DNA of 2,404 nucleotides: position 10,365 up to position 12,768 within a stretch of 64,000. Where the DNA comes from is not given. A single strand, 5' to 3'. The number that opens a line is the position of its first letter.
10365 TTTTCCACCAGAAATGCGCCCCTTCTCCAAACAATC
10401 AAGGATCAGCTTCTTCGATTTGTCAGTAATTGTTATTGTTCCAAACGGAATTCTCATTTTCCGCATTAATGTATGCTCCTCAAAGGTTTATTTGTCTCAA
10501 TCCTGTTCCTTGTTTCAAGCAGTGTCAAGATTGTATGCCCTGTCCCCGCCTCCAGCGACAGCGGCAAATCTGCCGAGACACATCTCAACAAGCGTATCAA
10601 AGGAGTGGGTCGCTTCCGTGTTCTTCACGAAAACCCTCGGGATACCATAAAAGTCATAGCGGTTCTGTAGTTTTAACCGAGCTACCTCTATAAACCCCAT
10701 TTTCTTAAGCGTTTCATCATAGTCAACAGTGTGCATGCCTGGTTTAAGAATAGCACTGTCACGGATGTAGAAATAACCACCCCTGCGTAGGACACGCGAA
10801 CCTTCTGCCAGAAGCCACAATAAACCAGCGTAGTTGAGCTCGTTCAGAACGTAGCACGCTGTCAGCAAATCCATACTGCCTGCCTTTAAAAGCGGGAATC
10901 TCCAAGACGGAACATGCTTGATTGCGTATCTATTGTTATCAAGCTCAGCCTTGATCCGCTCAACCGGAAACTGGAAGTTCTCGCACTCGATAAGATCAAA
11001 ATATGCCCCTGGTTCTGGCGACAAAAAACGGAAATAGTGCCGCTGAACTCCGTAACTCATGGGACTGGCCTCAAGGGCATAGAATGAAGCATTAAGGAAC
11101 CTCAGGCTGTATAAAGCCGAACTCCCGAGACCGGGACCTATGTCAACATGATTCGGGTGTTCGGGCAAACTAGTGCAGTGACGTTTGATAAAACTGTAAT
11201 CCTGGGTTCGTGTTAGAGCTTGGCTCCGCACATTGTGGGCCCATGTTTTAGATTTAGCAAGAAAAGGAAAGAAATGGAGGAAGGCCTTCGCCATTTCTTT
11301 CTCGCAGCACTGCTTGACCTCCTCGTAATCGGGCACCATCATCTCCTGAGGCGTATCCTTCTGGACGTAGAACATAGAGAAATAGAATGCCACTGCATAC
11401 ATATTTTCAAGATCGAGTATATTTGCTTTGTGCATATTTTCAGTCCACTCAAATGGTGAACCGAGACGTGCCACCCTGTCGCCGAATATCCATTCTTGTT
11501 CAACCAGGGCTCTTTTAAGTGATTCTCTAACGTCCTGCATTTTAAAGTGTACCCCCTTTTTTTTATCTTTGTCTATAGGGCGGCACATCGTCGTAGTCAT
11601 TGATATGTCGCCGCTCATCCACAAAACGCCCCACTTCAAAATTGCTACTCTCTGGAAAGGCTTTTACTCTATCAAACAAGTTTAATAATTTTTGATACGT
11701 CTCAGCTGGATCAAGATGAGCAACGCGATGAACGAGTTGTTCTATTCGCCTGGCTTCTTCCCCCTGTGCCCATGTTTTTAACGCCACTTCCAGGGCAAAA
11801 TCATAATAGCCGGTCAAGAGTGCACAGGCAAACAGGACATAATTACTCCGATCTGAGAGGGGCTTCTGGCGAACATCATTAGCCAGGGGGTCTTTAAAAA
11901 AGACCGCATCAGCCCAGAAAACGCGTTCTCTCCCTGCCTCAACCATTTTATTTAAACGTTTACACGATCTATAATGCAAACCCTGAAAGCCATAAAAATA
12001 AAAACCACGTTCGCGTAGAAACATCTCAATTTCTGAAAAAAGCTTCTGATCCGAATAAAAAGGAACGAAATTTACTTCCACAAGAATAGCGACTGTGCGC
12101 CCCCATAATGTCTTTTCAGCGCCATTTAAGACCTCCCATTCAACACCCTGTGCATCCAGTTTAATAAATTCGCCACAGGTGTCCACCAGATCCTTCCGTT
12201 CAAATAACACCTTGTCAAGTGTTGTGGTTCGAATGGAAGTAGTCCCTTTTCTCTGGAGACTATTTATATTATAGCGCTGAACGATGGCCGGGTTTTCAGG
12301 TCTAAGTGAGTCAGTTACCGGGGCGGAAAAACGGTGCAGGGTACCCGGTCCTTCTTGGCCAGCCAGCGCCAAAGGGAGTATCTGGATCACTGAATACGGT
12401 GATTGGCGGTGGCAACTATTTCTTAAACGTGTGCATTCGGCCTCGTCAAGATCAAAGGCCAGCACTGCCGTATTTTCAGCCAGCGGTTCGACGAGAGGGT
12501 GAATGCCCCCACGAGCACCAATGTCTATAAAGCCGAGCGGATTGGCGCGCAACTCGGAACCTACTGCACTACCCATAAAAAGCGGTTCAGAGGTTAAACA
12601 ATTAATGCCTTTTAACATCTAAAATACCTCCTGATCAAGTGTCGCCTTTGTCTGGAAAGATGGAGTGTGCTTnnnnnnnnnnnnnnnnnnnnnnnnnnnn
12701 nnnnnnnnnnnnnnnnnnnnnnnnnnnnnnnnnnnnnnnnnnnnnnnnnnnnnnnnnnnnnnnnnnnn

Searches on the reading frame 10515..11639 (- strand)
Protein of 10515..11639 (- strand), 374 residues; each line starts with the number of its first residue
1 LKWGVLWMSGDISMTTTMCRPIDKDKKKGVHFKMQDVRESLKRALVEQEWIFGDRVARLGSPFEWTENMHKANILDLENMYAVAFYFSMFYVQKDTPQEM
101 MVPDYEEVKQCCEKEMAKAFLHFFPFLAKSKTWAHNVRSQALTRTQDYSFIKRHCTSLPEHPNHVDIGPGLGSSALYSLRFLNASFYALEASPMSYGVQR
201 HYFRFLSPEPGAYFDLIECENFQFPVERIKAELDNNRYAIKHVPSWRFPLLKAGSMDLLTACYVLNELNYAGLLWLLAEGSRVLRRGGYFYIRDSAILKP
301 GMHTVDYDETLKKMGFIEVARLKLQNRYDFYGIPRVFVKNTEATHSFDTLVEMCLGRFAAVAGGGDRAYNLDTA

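Call 4: search_protein_families(library=pfam, proteins=[window:10515-11639:-], max_evalue=0.001)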
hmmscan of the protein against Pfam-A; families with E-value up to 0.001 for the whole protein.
window:10515-11639:- (374 aa): 0 families

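Call 5: search_protein_families(library=ncbifam, proteins=[window:10515-11639:-], max_evalue=0.001)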
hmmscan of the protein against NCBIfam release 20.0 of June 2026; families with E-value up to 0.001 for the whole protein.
window:10515-11639:- (374 aa): 0 families

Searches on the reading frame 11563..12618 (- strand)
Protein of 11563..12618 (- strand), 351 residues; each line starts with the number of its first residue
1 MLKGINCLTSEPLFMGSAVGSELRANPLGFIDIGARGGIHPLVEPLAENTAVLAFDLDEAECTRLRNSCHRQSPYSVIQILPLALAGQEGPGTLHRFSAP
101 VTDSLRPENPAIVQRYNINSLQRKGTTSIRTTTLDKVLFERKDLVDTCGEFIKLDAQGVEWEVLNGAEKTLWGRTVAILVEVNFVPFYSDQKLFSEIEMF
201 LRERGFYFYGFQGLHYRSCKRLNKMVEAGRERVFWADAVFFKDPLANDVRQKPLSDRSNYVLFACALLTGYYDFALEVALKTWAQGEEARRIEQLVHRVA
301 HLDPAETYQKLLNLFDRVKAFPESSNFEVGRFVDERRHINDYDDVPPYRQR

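Call 4: search_protein_families(library=pfam, proteins=[window:11563-12618:-], max_evalue=0.001)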
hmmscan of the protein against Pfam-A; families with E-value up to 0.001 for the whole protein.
window:11563-12618:- (351 aa): 1 family
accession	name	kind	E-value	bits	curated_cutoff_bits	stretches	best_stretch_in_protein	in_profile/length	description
PF05050.19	Methyltransf_21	-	4.4e-14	53.4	22.7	1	43-206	29-171/173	Methyltransferase FkbM domain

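Call 5: search_protein_families(library=ncbifam, proteins=[window:11563-12618:-], max_evalue=0.001)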
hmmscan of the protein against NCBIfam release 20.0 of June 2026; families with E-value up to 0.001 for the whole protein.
window:11563-12618:- (351 aa): 1 family
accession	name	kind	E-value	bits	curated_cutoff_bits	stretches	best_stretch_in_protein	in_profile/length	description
TIGR01444.1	fkbM_fam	subfamily_domain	2.8e-13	50.5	37.7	1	30-182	2-142/143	FkbM family methyltransferase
